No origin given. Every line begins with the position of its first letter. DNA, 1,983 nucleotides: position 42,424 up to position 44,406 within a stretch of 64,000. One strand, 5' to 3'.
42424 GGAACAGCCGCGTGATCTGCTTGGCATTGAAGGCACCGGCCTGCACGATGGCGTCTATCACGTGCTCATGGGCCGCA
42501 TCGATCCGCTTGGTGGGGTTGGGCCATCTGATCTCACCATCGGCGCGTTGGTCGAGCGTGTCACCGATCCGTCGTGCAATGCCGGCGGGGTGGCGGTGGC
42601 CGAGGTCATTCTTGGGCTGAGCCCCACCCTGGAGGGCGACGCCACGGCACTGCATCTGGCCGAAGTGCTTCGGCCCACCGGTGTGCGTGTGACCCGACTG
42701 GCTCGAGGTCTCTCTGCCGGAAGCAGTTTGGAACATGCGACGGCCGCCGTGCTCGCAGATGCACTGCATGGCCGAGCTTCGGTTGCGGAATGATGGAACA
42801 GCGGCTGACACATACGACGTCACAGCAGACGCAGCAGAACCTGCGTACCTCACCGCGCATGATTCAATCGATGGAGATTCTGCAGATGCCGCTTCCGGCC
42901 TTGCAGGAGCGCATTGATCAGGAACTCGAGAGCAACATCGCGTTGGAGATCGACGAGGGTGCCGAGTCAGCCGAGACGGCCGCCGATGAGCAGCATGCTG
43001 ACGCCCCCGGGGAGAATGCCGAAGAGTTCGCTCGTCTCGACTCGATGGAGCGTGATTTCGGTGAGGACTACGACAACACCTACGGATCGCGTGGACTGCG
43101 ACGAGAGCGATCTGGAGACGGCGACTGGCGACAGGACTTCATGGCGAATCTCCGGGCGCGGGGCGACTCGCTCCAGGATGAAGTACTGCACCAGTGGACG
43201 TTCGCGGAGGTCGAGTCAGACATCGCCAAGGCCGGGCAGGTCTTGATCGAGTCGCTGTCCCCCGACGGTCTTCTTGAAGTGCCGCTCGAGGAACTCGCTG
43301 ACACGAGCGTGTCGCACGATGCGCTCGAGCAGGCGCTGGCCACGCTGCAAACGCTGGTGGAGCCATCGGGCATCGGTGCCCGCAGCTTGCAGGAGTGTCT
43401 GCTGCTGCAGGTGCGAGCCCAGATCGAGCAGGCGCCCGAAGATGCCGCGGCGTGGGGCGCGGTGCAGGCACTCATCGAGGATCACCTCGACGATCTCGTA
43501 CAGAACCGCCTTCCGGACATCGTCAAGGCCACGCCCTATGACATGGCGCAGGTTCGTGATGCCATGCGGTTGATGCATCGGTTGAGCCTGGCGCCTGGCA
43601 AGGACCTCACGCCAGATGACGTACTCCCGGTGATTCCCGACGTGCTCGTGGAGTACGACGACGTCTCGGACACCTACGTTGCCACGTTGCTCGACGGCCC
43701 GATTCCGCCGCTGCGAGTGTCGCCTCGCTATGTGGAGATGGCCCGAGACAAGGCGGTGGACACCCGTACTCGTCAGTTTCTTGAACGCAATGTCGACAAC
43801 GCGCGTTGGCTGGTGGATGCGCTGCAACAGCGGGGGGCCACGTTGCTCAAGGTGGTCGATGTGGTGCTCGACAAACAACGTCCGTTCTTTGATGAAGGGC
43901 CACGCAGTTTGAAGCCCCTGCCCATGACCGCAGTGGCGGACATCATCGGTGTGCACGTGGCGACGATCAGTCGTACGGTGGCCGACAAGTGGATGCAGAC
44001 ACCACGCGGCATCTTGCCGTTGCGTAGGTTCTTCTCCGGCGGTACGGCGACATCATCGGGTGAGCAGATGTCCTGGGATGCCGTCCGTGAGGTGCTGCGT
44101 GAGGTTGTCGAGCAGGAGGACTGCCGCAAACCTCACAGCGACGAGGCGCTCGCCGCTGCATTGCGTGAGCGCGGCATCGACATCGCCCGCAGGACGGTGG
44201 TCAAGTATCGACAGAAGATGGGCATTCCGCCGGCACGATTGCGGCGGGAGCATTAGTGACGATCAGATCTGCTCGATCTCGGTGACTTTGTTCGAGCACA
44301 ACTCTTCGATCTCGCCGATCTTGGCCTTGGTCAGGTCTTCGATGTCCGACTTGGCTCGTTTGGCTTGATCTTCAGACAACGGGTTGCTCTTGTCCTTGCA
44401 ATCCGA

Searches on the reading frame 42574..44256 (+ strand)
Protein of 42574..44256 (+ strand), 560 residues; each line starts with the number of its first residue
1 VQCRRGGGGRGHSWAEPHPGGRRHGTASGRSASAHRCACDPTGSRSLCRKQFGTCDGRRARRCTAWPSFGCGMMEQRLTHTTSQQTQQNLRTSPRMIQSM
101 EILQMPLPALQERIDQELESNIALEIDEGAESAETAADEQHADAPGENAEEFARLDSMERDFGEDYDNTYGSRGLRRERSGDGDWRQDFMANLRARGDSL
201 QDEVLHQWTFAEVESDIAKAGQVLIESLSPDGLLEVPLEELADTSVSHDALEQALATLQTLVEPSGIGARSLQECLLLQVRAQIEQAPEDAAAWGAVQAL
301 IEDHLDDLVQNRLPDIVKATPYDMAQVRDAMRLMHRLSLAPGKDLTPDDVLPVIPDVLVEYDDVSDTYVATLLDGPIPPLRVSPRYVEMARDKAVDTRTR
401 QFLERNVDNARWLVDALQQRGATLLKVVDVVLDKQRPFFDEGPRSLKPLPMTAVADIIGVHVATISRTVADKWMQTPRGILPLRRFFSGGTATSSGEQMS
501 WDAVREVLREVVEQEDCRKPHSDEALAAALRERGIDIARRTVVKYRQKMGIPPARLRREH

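Call 77: search_protein_families(library=pfam, proteins=[window:42574-44256:+], max_evalue=0.00001)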
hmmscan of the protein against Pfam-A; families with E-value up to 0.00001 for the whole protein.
window:42574-44256:+ (560 aa): 3 families
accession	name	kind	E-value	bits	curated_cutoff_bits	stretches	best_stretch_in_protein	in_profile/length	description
PF04552.19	Sigma54_DBD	-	7.3e-56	188.8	22.8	1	401-558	2-159/160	Sigma-54, DNA binding domain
PF04963.19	Sigma54_CBD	-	5.1e-38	131.1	22.9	1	191-386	3-185/185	Sigma-54 factor, core binding domain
PF00309.25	Sigma54_AID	-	8.6e-10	38.7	23.8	1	83-126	3-46/46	Sigma-54 factor, Activator interacting domain (AID)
